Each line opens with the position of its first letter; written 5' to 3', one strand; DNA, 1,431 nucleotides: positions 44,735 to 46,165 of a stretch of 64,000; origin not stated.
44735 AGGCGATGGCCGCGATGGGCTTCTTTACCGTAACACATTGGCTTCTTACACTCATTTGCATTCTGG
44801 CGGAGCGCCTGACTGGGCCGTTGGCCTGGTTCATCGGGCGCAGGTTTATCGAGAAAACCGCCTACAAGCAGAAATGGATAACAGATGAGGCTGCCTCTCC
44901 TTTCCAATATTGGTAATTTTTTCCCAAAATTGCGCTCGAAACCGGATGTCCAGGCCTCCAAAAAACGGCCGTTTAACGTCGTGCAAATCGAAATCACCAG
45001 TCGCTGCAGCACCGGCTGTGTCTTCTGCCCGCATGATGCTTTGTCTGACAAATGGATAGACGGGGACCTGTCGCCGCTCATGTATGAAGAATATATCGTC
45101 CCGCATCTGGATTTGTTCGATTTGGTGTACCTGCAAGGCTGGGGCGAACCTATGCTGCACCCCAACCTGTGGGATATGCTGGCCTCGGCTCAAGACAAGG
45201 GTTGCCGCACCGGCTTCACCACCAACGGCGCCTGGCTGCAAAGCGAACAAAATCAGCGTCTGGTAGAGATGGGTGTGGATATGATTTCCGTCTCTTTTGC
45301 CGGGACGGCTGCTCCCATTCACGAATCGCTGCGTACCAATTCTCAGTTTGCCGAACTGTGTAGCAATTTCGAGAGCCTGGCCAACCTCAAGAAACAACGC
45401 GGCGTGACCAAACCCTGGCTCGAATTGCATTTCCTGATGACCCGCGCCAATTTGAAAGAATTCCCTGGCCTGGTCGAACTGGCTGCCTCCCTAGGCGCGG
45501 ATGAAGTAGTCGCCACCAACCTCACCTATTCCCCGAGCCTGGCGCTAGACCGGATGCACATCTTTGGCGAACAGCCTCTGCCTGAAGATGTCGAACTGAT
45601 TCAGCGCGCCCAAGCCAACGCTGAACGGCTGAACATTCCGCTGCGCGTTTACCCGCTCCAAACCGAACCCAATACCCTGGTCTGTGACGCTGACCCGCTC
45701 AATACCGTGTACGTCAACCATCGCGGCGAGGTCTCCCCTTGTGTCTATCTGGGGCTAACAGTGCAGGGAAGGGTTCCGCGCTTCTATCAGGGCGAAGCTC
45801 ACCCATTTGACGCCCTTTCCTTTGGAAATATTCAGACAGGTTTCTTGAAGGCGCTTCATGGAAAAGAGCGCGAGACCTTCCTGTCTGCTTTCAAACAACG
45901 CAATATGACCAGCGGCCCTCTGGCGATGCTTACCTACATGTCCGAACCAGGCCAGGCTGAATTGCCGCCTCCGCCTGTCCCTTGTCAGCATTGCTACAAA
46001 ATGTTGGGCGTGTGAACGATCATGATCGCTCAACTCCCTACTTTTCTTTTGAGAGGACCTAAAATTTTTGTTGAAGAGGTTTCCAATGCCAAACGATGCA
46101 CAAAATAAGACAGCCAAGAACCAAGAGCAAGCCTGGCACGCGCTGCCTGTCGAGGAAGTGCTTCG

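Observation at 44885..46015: Radical SAM/SPASM enzyme translationally coupled (ATGA) to dsrN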

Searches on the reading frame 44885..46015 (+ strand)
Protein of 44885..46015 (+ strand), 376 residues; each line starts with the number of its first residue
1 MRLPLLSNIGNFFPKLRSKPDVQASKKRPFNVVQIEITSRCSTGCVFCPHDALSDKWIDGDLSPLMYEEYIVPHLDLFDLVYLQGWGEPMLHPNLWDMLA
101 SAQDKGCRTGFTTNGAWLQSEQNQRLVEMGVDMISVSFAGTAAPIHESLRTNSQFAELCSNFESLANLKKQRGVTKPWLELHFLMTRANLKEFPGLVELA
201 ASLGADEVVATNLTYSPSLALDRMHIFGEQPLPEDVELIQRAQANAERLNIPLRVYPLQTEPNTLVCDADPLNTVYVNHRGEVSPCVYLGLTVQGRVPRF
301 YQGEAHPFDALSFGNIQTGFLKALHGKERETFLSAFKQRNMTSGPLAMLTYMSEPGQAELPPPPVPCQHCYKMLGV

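Call 6: search_protein_families(library=pfam, proteins=[window:44885-46015:+], max_evalue=0.01)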
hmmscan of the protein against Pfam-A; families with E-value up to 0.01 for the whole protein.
window:44885-46015:+ (376 aa): 2 families
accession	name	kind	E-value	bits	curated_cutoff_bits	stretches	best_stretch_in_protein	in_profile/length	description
PF04055.27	Radical_SAM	-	1.2e-09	39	29.5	1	35-167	1-138/166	Radical SAM superfamily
PF13186.11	SPASM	-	0.00015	22.4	21.5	1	270-333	3-52/67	Iron-sulfur cluster-binding domain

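Call 7: search_protein_families(library=ncbifam, proteins=[window:44885-46015:+], max_evalue=0.01)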
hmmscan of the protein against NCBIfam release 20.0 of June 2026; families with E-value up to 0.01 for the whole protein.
window:44885-46015:+ (376 aa): 34 families (the best 25 are shown)
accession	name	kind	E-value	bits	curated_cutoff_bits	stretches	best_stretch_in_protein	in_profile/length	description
TIGR04317.1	W_rSAM_matur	equivalog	2.8e-36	125.3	380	1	33-327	6-292/349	tungsten cofactor oxidoreductase radical SAM maturase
TIGR04311.1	rSAM_Geo_metal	subfamily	9.1e-34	117.2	400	2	33-216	5-191/423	radical SAM/SPASM family putative metalloenzyme maturase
TIGR04545.1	rSAM_ahbD_hemeb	equivalog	1.2e-17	64.4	500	1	33-206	2-168/339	heme b synthase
TIGR04546.1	rSAM_ahbC_deAc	equivalog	2.1e-13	49.9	650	1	26-216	36-216/390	12,18-didecarboxysiroheme deacetylase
TIGR04347.1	pseudo_SAM_Halo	equivalog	4.6e-13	49.2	525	1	22-216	30-215/390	TIGR04347 family pseudo-SAM/SPASM protein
TIGR04051.1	rSAM_NirJ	equivalog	2e-12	46.7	515.45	1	32-216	3-179/354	heme d1 biosynthesis radical SAM protein NirJ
TIGR02109.1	PQQ_syn_pqqE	equivalog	2.7e-12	46.3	381.35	1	33-216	9-185/358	pyrroloquinoline quinone biosynthesis protein PqqE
TIGR04054.1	rSAM_NirJ1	equivalog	3e-11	42.6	650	1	22-216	27-213/387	putative heme d1 biosynthesis radical SAM protein NirJ1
TIGR03962.1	mycofact_rSAM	equivalog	5.7e-11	42.2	265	1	34-207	15-180/339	mycofactocin radical SAM maturase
TIGR04251.1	SCM_rSAM_ScmF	equivalog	6.5e-11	42.2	400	1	81-241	57-209/353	SynChlorMet cassette radical SAM/SPASM protein ScmF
TIGR04055.1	rSAM_NirJ2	equivalog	1e-10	41.7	500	1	36-205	5-166/326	putative heme d1 biosynthesis radical SAM protein NirJ2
TIGR02668.1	moaA_archaeal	equivalog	1.8e-10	40.3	325.25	1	27-204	6-177/303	GTP 3',8-cyclase MoaA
NF045574.1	sacti_mat_StsB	exception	5.9e-10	38.6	625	1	19-207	85-263/466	StsB family radical SAM/SPASM domain sactipeptide maturase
TIGR04053.2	TIGR04053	equivalog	3.3e-09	36.5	395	1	26-202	4-175/366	TIGR04053 family radical SAM/SPASM domain-containing protein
TIGR04133.1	rSAM_w_lipo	hypoth_equivalog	3.4e-09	36.1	425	1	24-172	17-164/350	TIGR04133 family radical SAM/SPASM protein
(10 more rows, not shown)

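Call 10: find_homologous_proteins(query=window:44885-46015:+, max_evalue=0.00001)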
Query window:44885-46015:+ (376 aa): 385 proteins with E <= 0.00001 among 3394 candidates; the best 120 are listed.
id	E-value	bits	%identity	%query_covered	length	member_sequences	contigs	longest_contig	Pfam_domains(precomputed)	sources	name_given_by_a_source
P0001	2.9e-259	877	100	100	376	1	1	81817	PF04055.28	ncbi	-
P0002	5.6e-248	840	94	100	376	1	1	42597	PF04055.28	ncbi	-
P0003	1.1e-245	833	93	100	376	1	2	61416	PF04055.28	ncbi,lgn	-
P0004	1.0e-224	764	84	100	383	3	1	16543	PF04055.28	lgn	-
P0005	4.3e-224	762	84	100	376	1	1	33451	PF04055.28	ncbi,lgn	ncbi:MAG: radical SAM protein [Anaerolineales bacterium]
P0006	2.9e-223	759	84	100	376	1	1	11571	PF04055.28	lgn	-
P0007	5.6e-208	709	78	100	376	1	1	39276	PF04055.28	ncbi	ncbi:MAG: radical SAM/SPASM domain-containing protein [Chloroflexota bacterium]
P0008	2.4e-206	703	77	100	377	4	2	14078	PF04055.28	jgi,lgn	-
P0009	7.7e-206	701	77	100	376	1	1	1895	PF04055.28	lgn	-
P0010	5.9e-203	692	76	100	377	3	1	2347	PF04055.28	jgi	-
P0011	1.9e-201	687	76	100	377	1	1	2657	PF04055.28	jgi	jgi:MoaA/NifB/PqqE/SkfB family radical SAM enzyme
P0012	2.2e-201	687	76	100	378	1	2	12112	PF04055.28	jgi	jgi:MoaA/NifB/PqqE/SkfB family radical SAM enzyme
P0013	1.9e-200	684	75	100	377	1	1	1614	PF04055.28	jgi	-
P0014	2.1e-200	684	76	100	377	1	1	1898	PF04055.28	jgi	jgi:MoaA/NifB/PqqE/SkfB family radical SAM enzyme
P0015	2.9e-200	683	76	100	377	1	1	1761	PF04055.28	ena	-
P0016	1.2e-199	681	75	100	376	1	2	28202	PF04055.28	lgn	-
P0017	5.0e-199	679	75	100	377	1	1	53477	PF04055.28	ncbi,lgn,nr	ncbi:MAG: radical SAM protein [Anaerolineales bacterium]|nr:radical SAM protein [Anaerolineales bact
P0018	1.2e-198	678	75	100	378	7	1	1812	PF04055.28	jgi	jgi:MoaA/NifB/PqqE/SkfB family radical SAM enzyme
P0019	1.3e-198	678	76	100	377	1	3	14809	PF04055.28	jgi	jgi:MoaA/NifB/PqqE/SkfB family radical SAM enzyme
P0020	7.1e-198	675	74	100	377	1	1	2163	PF04055.28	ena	-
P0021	5.0e-197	672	75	100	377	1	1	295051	PF04055.28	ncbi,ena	-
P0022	5.9e-197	672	73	100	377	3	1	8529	PF04055.28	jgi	jgi:MoaA/NifB/PqqE/SkfB family radical SAM enzyme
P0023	6.0e-197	672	75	100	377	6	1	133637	PF04055.28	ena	-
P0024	2.5e-196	670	75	100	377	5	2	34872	PF04055.28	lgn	-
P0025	5.6e-196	669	74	100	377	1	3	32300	PF04055.28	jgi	-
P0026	8.2e-196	668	74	100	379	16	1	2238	PF04055.28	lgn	-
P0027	2.6e-195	667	74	100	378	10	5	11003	PF04055.28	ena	-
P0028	3.9e-195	666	73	100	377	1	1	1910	PF04055.28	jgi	jgi:MoaA/NifB/PqqE/SkfB family radical SAM enzyme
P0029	3.9e-195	666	73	100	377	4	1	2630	PF04055.28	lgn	-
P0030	5.3e-195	666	74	100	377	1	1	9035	PF13186.12,PF04055.28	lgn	-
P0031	7.5e-195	665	73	100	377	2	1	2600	PF04055.28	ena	-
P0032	8.0e-195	665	74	100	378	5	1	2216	PF04055.28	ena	-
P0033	1.1e-194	665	72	100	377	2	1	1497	PF04055.28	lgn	-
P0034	1.3e-194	665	74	100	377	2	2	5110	PF04055.28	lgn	-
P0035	1.3e-194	665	74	100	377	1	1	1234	PF04055.28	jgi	-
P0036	4.0e-194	663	72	100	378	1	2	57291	PF04055.28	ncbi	-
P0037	5.6e-194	662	73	100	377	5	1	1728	PF04055.28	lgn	-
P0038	1.1e-193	661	73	100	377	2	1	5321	PF04055.28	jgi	jgi:MoaA/NifB/PqqE/SkfB family radical SAM enzyme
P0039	2.0e-193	661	74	100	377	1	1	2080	PF04055.28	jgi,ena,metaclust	metaclust:\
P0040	2.2e-193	660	73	100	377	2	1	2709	PF04055.28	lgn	-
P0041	3.6e-193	660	74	100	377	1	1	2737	PF04055.28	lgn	-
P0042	7.1e-193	659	73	100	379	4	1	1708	PF04055.28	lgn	-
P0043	8.2e-193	659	75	100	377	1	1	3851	PF04055.28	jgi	jgi:MoaA/NifB/PqqE/SkfB family radical SAM enzyme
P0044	1.2e-192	658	73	100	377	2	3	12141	PF04055.28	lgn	-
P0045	1.2e-192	658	81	90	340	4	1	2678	PF04055.28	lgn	-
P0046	3.3e-192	657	72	100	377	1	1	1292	PF04055.28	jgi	jgi:MoaA/NifB/PqqE/SkfB family radical SAM enzyme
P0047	3.4e-192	657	72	100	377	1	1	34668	PF04055.28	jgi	-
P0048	4.3e-192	656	74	100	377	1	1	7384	PF13186.12,PF04055.28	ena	-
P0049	5.0e-192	656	74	100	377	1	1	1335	PF04055.28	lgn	-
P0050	5.5e-192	656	73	100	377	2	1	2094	PF04055.28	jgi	jgi:MoaA/NifB/PqqE/SkfB family radical SAM enzyme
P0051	5.9e-192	656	73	100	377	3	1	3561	PF04055.28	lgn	-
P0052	6.1e-192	656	71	100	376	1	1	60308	PF13186.12,PF04055.28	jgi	-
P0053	1.1e-191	655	73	100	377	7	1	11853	PF04055.28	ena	-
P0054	1.7e-191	654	73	100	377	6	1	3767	PF04055.28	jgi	jgi:MoaA/NifB/PqqE/SkfB family radical SAM enzyme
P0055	1.8e-191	654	73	100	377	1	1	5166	PF13186.12,PF04055.28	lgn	-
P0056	3.3e-191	653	74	100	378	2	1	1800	PF04055.28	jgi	-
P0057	4.3e-191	653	73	100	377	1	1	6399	PF04055.28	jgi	jgi:MoaA/NifB/PqqE/SkfB family radical SAM enzyme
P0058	4.7e-191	653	74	100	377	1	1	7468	PF04055.28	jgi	-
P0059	5.6e-191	653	72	100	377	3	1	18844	PF04055.28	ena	-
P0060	6.7e-191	652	73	100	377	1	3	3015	PF04055.28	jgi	-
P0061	7.5e-191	652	73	100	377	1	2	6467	PF13186.12,PF04055.28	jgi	-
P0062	1.4e-190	651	74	100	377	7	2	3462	PF04055.28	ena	-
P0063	6.0e-190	649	71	100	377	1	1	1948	PF04055.28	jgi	jgi:MoaA/NifB/PqqE/SkfB family radical SAM enzyme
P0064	1.0e-189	648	71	100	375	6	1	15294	PF04055.28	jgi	jgi:MoaA/NifB/PqqE/SkfB family radical SAM enzyme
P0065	1.2e-189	648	73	100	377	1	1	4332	PF04055.28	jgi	-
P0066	1.4e-189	648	73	100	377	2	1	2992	PF04055.28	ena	-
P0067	8.0e-189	645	71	100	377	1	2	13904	PF04055.28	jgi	jgi:MoaA/NifB/PqqE/SkfB family radical SAM enzyme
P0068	1.0e-188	645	71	100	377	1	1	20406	PF04055.28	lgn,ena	-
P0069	1.1e-188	645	72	100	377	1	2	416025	PF13186.12,PF04055.28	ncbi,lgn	ncbi:MAG: radical SAM/SPASM domain-containing protein [Chloroflexota bacterium]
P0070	1.3e-188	645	72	100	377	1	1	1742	PF13186.12,PF04055.28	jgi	-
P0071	1.5e-188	645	72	100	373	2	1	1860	PF04055.28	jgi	jgi:MoaA/NifB/PqqE/SkfB family radical SAM enzyme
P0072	1.8e-188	644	73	100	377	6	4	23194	PF04055.28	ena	-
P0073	2.8e-188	644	71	100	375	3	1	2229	PF13186.12,PF04055.28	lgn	-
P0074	3.0e-188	644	72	100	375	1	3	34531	PF04055.28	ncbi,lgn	-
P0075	3.6e-188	643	73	100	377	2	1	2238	PF04055.28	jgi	-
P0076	4.3e-188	643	72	100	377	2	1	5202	PF04055.28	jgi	-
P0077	5.4e-188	643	70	100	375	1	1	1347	PF04055.28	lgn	-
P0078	5.8e-188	643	71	100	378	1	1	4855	PF04055.28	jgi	jgi:MoaA/NifB/PqqE/SkfB family radical SAM enzyme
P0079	6.5e-188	642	73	100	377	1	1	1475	PF04055.28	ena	-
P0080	8.3e-188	642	73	100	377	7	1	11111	PF13186.12,PF04055.28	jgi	-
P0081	1.6e-187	641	72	100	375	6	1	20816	PF04055.28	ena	-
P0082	1.6e-187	641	71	100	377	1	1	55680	PF04055.28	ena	-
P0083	2.2e-187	641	71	100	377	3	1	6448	PF04055.28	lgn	-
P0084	2.4e-187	641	72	100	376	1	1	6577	PF04055.28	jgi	-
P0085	2.5e-187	641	72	100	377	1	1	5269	PF04055.28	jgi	-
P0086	3.7e-187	640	71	100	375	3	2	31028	PF04055.28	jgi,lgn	jgi:MoaA/NifB/PqqE/SkfB family radical SAM enzyme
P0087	5.9e-187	639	69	100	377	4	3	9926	PF04055.28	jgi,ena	jgi:MoaA/NifB/PqqE/SkfB family radical SAM enzyme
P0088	8.5e-186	635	71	100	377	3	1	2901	PF04055.28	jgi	jgi:MoaA/NifB/PqqE/SkfB family radical SAM enzyme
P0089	9.3e-186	635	71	100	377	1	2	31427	PF04055.28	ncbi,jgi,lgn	-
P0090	1.2e-185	635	70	100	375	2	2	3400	PF13186.12,PF04055.28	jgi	jgi:MoaA/NifB/PqqE/SkfB family radical SAM enzyme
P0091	1.4e-185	635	71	100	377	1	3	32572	PF04055.28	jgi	jgi:MoaA/NifB/PqqE/SkfB family radical SAM enzyme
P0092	1.7e-185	635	69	100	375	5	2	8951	PF04055.28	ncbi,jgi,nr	ncbi:MAG: hypothetical protein EHM33_14200 [Chloroflexi bacterium]|nr:MAG: hypothetical protein EHM3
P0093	3.9e-185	633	71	100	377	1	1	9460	PF04055.28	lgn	-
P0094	1.0e-184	632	71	100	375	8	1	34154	PF04055.28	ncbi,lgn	ncbi:MAG: radical SAM/SPASM domain-containing protein [Chloroflexota bacterium]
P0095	1.1e-184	632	71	100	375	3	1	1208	PF04055.28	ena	-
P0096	1.6e-184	631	70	100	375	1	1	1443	PF04055.28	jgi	jgi:MoaA/NifB/PqqE/SkfB family radical SAM enzyme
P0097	2.4e-184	631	70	100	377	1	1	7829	PF04055.28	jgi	-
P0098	4.8e-184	630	71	100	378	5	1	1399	PF13186.12,PF04055.28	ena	-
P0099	5.0e-184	630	71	100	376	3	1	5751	PF04055.28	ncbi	-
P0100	6.6e-184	629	71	100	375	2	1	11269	PF04055.28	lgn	-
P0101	8.5e-184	629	69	100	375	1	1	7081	PF04055.28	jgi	jgi:MoaA/NifB/PqqE/SkfB family radical SAM enzyme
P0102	5.3e-183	626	70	100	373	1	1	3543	PF04055.28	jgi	jgi:MoaA/NifB/PqqE/SkfB family radical SAM enzyme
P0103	6.3e-183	626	70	100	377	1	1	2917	PF04055.28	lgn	-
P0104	8.3e-183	626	70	100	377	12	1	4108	PF04055.28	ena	-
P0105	1.0e-182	625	69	100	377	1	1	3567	PF04055.28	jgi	jgi:MoaA/NifB/PqqE/SkfB family radical SAM enzyme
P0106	1.4e-182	625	74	93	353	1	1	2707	PF04055.28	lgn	-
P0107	1.4e-182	625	69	100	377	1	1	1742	PF13186.12,PF04055.28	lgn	-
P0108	2.3e-182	624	69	100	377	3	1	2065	PF04055.28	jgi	jgi:MoaA/NifB/PqqE/SkfB family radical SAM enzyme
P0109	3.9e-182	623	69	100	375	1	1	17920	PF04055.28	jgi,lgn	-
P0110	5.5e-182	623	72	94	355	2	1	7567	PF13186.12,PF04055.28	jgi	-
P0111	8.3e-182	622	69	100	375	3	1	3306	PF04055.28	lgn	-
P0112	8.4e-182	622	70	100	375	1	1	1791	PF04055.28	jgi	jgi:MoaA/NifB/PqqE/SkfB family radical SAM enzyme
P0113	9.8e-182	622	68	100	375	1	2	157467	PF04055.28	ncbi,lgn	-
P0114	1.7e-181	621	70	100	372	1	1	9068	PF04055.28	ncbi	ncbi:MAG: radical SAM/SPASM domain-containing protein [Anaerolineales bacterium]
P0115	2.2e-181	621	69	100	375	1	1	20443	PF04055.28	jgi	jgi:MoaA/NifB/PqqE/SkfB family radical SAM enzyme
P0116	2.9e-181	621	70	100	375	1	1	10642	PF04055.28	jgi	jgi:MoaA/NifB/PqqE/SkfB family radical SAM enzyme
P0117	3.3e-181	620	69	100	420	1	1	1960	PF04055.28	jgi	jgi:MoaA/NifB/PqqE/SkfB family radical SAM enzyme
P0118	4.0e-181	620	70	100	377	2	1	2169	PF04055.28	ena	-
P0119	1.6e-180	618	70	100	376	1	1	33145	PF04055.28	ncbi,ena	-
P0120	3.4e-180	617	69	100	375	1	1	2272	PF13186.12,PF04055.28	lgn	-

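Call 12: find_related_loci(query=window:44885-46015:+, collection=genome_contigs, flank=10000)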
Query window:44885-46015:+ (376 aa) in genome_contigs; peptide patterns used: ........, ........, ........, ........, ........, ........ (x = any residue, [..] = any of these).
158 stretches matched a pattern; 4 encode a relative of the query (tblastn E <= 1e-3); 4 distinct loci.
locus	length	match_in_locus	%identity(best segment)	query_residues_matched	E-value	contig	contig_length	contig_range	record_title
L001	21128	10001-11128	93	1-376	0e+0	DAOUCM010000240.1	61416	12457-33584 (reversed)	MAG TPA_asm: Anaerolineales bacterium isolate H81_821 248091, whole genome shotgun sequence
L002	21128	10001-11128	78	1-376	0e+0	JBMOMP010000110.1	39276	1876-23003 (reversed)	MAG: Chloroflexota bacterium isolate Betzabe_MAG053 MAG053_110, whole genome shotgun sequence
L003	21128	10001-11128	78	1-376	0e+0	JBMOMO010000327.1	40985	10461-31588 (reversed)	MAG: Chloroflexota bacterium isolate Betzabe_MAG052 MAG052_327, whole genome shotgun sequence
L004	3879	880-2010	76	1-376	0e+0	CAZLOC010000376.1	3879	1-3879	MAG TPA_asm: uncultured Anaerolineaceae bacterium isolate binchicken_co234_131 genome assembly, contig: NODE_30549_lengt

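Call 13: find_encoding_contigs(protein=P0113, flank=10000, max_places=2)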
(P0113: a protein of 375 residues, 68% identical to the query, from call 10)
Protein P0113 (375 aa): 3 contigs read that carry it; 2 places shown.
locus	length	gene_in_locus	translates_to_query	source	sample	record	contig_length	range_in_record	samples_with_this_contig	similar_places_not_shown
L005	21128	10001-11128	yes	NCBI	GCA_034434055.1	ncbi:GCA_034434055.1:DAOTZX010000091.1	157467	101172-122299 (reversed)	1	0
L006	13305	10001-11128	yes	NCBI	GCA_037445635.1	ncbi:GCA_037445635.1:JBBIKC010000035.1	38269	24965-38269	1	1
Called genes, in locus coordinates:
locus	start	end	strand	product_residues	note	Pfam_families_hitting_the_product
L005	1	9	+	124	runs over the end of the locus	-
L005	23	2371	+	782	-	PF10518:TAT_signal (faint), PF04879:Molybdop_Fe4S4, PF00384:Molybdopterin, PF01568:Molydop_binding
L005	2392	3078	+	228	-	PF13534:Fer4_17 (faint), PF13183:Fer4_8 (faint), PF13247:Fer4_11, PF12838:Fer4_7 (weak), PF00037:Fer4 (weak), PF12797:Fer4_2 (weak), PF12837:Fer4_6 (weak), PF13237:Fer4_10 (weak), +1 more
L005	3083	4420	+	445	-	PF03916:NrfD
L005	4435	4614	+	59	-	-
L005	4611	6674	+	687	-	-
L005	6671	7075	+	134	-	PF13686:DrsE_2 (faint), PF02635:DsrE (weak)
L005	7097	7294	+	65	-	PF12797:Fer4_2 (faint), PF12837:Fer4_6 (weak), PF13237:Fer4_10 (weak), PF00037:Fer4 (weak), PF14697:Fer4_21 (weak), PF12838:Fer4_7, PF13187:Fer4_9 (weak)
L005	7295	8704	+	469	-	PF01656:CbiA, PF13500:AAA_26, PF07685:GATase_3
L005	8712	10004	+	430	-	PF05201:GlutR_N, PF01488:Shikimate_DH, PF13241:NAD_binding_7 (weak), PF03807:F420_oxidored (weak), PF00745:GlutR_dimer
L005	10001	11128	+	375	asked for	PF04055:Radical_SAM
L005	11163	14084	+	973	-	PF00690:Cation_ATPase_N, PF00122:E1-E2_ATPase, PF00702:Hydrolase, PF13246:Cation_ATPase, PF08282:Hydrolase_3 (faint), PF00689:Cation_ATPase_C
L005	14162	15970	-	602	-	PF03916:NrfD, PF14522:Cytochrome_C7 (faint), PF14537:Cytochrom_c3_2 (faint), PF02085:Cytochrom_CIII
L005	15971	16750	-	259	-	PF12838:Fer4_7 (weak), PF13187:Fer4_9 (weak), PF13237:Fer4_10 (weak), PF13247:Fer4_11, PF12838:Fer4_7, PF00037:Fer4 (weak), PF12797:Fer4_2 (weak), PF12837:Fer4_6 (weak), +4 more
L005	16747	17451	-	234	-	-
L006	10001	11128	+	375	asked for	PF04055:Radical_SAM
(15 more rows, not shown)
